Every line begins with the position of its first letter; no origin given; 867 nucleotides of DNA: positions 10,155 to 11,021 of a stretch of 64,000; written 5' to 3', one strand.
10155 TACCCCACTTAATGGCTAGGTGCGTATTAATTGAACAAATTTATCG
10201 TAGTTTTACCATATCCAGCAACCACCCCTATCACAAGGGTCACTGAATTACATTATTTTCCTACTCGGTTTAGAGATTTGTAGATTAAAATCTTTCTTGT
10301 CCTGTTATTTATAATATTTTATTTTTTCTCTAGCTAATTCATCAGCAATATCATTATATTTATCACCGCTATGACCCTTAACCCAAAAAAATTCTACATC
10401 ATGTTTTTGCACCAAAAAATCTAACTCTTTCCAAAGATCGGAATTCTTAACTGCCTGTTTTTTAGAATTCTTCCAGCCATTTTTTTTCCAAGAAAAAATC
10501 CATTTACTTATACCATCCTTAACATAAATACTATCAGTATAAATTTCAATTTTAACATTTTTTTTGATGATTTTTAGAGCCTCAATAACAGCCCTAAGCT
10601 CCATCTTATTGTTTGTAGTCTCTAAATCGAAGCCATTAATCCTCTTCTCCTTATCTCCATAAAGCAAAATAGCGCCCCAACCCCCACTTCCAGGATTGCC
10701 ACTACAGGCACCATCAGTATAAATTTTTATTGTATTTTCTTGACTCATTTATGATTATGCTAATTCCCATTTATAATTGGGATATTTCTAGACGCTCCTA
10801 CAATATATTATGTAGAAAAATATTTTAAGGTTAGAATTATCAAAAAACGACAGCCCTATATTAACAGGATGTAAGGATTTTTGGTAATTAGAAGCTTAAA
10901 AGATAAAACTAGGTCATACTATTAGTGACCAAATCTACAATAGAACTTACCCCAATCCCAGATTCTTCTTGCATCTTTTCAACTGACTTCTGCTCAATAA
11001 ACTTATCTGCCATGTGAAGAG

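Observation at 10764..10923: Family A dispersed imperfect-palindrome repeats (five copies in 64 kb)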

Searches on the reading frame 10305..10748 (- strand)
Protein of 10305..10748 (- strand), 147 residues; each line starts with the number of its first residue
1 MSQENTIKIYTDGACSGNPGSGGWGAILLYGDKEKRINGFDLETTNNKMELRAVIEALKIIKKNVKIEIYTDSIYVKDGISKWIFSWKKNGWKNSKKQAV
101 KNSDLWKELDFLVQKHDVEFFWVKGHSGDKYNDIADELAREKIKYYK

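Call 16: search_protein_families(library=ncbifam, proteins=[window:10305-10748:-])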
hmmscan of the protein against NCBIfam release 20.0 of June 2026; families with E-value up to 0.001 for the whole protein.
window:10305-10748:- (147 aa): 6 families
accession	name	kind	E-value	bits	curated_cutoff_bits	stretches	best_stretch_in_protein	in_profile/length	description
NF001236.0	PRK00203.1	equivalog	5.4e-64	214.3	160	1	5-144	3-142/151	ribonuclease HI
NF005116.0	PRK06548.1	equivalog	6.6e-23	81.4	280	1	4-143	3-140/161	ribonuclease H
NF006433.0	PRK08719.1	subfamily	7.9e-22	77.7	170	1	40-141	44-143/147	ribonuclease H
NF041306.1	RnaseHI_Halo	equivalog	2e-07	31.1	300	1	6-141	69-193/197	ribonuclease HI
NF010482.0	PRK13907.1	equivalog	6.5e-07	29.5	231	1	7-143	2-125/128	ribonuclease H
NF005567.0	PRK07238.1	equivalog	4.8e-06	26.1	326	1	7-139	4-127/378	bifunctional RNase H/acid phosphatase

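Call 17: find_encoding_contigs(protein=window:10305-10748:-, flank=3000, max_places=6)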
Protein window:10305-10748:- (147 aa): 22 contigs read that carry it; 5 places shown.
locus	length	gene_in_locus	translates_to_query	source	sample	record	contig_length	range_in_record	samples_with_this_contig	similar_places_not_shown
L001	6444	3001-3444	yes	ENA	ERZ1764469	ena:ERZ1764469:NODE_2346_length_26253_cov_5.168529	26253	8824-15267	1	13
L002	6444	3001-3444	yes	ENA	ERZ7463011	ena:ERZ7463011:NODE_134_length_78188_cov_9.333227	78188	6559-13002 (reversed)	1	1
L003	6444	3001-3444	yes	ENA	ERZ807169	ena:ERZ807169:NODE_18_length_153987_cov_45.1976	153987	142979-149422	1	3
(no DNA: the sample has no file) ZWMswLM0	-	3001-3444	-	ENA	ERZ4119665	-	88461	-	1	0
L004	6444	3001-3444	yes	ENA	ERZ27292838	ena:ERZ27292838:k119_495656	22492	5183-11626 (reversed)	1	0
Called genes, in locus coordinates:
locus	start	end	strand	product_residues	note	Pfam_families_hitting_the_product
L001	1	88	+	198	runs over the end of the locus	PF00329:Complex1_30kDa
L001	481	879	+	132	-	-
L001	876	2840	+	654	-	PF13292:DXP_synthase_N, PF00676:E1_dh (weak), PF02779:Transket_pyr, PF02780:Transketolase_C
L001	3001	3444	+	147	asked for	PF00075:RNase_H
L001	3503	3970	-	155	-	PF02590:SPOUT_MTase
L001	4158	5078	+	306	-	PF01520:Amidase_3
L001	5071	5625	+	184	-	PF00565:SNase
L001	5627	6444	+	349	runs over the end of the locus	PF01118:Semialdhyde_dh, PF02774:Semialdhyde_dhC, PF22698:Semialdhyde_dhC_1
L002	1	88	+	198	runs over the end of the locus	PF00329:Complex1_30kDa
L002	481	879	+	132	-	-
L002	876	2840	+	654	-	PF13292:DXP_synthase_N, PF00676:E1_dh (weak), PF02779:Transket_pyr, PF02780:Transketolase_C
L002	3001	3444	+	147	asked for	PF00075:RNase_H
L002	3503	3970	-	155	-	PF02590:SPOUT_MTase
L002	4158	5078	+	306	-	PF01520:Amidase_3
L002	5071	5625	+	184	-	PF00565:SNase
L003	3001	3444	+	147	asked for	PF00075:RNase_H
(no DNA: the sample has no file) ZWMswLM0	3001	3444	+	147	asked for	PF00075:RNase_H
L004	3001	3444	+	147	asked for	PF00075:RNase_H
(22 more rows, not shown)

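Call 48: list_cluster_members(proteins=[window:10305-10748:-, window:17662-18810:-, window:13661-14257:-, P0003])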
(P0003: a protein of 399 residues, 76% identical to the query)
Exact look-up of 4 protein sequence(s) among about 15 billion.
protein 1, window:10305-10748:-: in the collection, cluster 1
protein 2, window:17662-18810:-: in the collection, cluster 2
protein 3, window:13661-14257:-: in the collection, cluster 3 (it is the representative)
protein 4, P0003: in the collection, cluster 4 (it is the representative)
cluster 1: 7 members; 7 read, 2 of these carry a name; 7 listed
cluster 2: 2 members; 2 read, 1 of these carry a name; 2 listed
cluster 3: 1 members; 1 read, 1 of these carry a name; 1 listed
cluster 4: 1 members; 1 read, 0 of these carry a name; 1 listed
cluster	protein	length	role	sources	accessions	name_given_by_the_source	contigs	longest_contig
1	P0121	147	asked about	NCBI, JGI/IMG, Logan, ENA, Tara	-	ribonuclease HI | strand:- start:6099 stop:6542 length:444 start_codon:yes stop_codon:yes gene_type:complete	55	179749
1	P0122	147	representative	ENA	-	-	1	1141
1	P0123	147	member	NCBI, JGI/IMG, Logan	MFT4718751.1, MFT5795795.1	MAG: ribonuclease HI [Rickettsiales bacterium] | ribonuclease HI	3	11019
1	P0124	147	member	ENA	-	-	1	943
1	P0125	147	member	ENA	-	-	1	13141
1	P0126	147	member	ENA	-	-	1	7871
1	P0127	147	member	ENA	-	-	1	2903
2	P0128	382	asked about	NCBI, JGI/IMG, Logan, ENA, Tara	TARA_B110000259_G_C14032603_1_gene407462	S-adenosylmethionine synthetase | strand:- start:3902 stop:5050 length:1149 start_codon:yes stop_codon:yes ...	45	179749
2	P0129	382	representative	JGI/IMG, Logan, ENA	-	-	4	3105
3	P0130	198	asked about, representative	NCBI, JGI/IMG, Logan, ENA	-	NADH-quinone oxidoreductase subunit C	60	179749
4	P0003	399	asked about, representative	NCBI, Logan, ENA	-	-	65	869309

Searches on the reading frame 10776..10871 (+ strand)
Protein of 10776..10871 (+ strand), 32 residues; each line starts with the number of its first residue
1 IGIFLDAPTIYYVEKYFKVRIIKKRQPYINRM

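Call 94: search_protein_representatives(alignment_id=A8)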
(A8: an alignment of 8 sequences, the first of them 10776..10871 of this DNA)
Query: 8 sequences, 55 profile positions. Proteins with E-value up to 0.001 (for the whole library): 8; up to 1e-10: 2; up to 1e-30: 0. The best 8 are listed.
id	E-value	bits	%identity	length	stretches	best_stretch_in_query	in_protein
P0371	4.7e-14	68.3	-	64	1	23-55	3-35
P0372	3.9e-13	65.4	-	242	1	10-55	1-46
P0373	5.7e-09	52.0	-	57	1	10-55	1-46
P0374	2.6e-08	49.9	-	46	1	15-55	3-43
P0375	7.8e-07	45.2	-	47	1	14-51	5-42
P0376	2.9e-04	37.0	-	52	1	2-35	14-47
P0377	3.8e-04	36.6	-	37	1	2-27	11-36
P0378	4.7e-04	36.3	-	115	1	3-29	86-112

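Call 96: find_encoding_contigs(protein=P0378, flank=6000, max_places=4)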
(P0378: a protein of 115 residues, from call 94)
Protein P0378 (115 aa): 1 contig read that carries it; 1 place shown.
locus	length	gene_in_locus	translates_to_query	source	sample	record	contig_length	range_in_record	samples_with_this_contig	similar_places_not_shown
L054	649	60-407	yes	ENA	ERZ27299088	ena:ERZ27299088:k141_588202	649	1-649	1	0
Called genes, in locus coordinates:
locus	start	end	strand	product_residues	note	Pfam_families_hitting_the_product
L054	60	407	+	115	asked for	PF13384:HTH_23, PF13518:HTH_28, PF13551:HTH_29, PF13011:LZ_Tnp_IS481 (weak), PF13565:HTH_32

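Call 98: search_protein_families(library=ncbifam, proteins=[P0378], max_evalue=0.01)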
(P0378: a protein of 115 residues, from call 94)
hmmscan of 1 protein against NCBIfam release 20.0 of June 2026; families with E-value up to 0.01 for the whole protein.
P0378 (115 aa): 3 families
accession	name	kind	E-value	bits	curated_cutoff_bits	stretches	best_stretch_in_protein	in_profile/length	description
NF033577.2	transpos_IS481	equivalog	1.9e-17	63.7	224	1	12-87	2-77/284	IS481 family transposase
NF033545.0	transpos_IS630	equivalog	5.4e-09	35.9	100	1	22-106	13-98/299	IS630 family transposase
NF033516.0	transpos_IS3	equivalog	0.0043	16.3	160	1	16-83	7-67/369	IS3 family transposase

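Call 99: search_protein_families(library=pfam, proteins=[P0378], max_evalue=0.01)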
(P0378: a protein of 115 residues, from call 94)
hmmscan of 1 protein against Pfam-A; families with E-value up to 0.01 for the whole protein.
P0378 (115 aa): 8 families
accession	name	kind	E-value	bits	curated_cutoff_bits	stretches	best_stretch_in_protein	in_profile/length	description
PF13518.12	HTH_28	-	1.2e-12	48.1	25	1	12-62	2-52/52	Helix-turn-helix domain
PF13551.12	HTH_29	-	3.8e-09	37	28.1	1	12-75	1-64/64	Winged helix-turn helix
PF13565.12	HTH_32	-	5.2e-09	37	33.7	1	38-86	1-46/73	Homeodomain-like domain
PF13384.12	HTH_23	-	1.1e-07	31.9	24.6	1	8-54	3-49/50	Homeodomain-like domain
PF13011.12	LZ_Tnp_IS481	-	4.8e-06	27.2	22.2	1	31-77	34-79/85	leucine-zipper of insertion element IS481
PF01527.26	HTH_Tnp_1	-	0.00038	21.1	24.1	1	13-76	13-67/75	Transposase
PF16347.10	SGSH_C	-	0.0041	17.7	29.3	1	10-83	75-147/154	N-sulphoglucosamine sulphohydrolase, C-terminal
PF23125.1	Xre-MbcA-ParS_M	-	0.0076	16.4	27.8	0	27-65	6-41/51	Antitoxin Xre/MbcA/ParS-like, middle domain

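Call 100: find_encoding_contigs(protein=P0373, flank=5000, max_places=5)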
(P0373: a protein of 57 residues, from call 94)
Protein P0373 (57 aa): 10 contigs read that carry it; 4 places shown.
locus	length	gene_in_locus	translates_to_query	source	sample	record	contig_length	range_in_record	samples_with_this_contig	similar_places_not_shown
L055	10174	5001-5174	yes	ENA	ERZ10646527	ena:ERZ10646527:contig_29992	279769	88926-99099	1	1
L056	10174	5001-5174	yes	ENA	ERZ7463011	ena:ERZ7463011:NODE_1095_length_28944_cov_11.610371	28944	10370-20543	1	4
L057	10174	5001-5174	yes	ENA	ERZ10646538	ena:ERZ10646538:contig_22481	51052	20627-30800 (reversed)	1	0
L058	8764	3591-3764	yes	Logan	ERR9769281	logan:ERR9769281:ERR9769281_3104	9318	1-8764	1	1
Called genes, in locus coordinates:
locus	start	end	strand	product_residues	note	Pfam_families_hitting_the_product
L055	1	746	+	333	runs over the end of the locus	PF00044:Gp_dh_N, PF02800:Gp_dh_C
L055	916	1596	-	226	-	PF01728:FtsJ, PF13847:Methyltransf_31 (weak)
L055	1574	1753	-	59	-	PF03966:Trm112p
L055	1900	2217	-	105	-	-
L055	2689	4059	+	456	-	PF08245:Mur_ligase_M, PF27239:FOL3_C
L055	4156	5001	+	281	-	PF00800:PDT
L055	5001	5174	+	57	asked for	-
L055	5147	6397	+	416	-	PF07690:MFS_1, PF13347:MFS_2, PF07690:MFS_1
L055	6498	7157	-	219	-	-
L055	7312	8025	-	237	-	-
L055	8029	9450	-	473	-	-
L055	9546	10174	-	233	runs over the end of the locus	PF06508:QueC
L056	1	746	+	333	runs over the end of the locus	PF00044:Gp_dh_N, PF02800:Gp_dh_C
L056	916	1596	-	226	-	PF01728:FtsJ, PF13847:Methyltransf_31 (weak)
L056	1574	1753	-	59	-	PF03966:Trm112p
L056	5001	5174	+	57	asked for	-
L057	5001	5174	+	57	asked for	-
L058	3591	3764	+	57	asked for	-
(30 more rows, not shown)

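Call 106: find_encoding_contigs(protein=P0376, flank=4000, max_places=4)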
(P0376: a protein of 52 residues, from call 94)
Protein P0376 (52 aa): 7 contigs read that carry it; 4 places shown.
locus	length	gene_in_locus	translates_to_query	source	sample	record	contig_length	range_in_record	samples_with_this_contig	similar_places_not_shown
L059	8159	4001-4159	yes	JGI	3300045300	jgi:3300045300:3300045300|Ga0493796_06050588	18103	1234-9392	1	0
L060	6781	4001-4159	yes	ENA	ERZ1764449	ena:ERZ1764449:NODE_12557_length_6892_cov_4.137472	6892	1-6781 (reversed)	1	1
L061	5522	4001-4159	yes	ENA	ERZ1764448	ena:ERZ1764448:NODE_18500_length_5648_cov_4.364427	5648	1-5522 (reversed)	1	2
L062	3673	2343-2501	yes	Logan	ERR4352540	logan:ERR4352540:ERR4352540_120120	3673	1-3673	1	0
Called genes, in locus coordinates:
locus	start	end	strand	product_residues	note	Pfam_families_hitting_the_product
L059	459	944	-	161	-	PF02152:FolB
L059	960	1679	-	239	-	PF00106:adh_short, PF08659:KR, PF13561:adh_short_C2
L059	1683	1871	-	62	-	-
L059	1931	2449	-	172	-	-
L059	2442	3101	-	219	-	PF00834:Ribul_P_3_epim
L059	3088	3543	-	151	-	PF09923:DUF2155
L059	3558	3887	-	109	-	PF05071:NDUFA12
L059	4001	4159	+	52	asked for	-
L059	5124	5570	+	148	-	-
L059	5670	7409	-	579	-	PF02743:dCache_1 (weak), PF02518:HATPase_c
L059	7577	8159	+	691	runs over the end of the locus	PF07715:Plug, PF00593:TonB_dep_Rec_b-barrel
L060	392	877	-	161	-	PF02152:FolB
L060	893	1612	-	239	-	PF00106:adh_short, PF08659:KR, PF13561:adh_short_C2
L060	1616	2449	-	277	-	-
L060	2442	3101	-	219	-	PF00834:Ribul_P_3_epim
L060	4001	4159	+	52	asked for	-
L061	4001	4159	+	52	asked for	-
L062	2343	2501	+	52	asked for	-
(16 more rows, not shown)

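Call 107: find_encoding_contigs(protein=P0374, flank=4000, max_places=4)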
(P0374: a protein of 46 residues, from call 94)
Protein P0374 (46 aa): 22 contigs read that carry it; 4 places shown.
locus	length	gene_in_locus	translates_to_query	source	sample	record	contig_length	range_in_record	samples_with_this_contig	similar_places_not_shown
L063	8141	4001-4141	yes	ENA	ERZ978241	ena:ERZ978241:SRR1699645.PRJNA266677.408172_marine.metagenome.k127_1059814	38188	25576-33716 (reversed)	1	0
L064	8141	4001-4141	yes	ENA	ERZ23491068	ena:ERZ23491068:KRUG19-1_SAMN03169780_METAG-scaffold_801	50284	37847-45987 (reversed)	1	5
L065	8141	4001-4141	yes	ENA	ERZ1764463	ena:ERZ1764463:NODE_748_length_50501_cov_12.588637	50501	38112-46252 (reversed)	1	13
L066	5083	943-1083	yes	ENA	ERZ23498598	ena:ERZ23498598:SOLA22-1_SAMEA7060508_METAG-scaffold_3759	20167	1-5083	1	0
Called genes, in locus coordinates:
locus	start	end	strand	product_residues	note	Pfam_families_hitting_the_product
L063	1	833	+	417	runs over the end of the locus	PF00202:Aminotran_3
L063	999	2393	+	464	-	PF00072:Response_reg, PF00158:Sigma54_activat, PF14532:Sigma54_activ_2, PF25601:AAA_lid_14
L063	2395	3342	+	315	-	PF00698:Acyl_transf_1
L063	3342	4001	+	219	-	PF22688:Hda_lid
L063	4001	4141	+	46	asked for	-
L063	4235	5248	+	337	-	PF01118:Semialdhyde_dh, PF02774:Semialdhyde_dhC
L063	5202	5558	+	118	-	-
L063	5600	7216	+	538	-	PF01136:Peptidase_U32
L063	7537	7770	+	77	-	PF00462:Glutaredoxin, PF13417:GST_N_3, PF13409:GST_N_2 (weak)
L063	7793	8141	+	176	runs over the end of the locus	-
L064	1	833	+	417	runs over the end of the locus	PF00202:Aminotran_3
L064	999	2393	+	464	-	PF00072:Response_reg, PF00158:Sigma54_activat, PF14532:Sigma54_activ_2, PF25601:AAA_lid_14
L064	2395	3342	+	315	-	PF00698:Acyl_transf_1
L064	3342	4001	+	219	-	PF22688:Hda_lid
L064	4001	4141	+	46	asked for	-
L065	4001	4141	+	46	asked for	-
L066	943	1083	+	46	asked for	-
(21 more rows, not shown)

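Call 108: find_encoding_contigs(protein=P0375, flank=4000, max_places=4)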
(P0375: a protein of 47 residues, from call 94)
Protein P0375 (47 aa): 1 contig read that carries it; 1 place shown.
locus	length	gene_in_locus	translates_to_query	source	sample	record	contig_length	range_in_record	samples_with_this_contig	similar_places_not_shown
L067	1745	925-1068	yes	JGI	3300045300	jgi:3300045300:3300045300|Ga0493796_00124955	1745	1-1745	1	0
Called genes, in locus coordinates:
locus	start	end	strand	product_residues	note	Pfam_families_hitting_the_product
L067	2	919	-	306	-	?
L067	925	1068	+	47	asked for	-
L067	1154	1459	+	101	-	PF05101:VirB3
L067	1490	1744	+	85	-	?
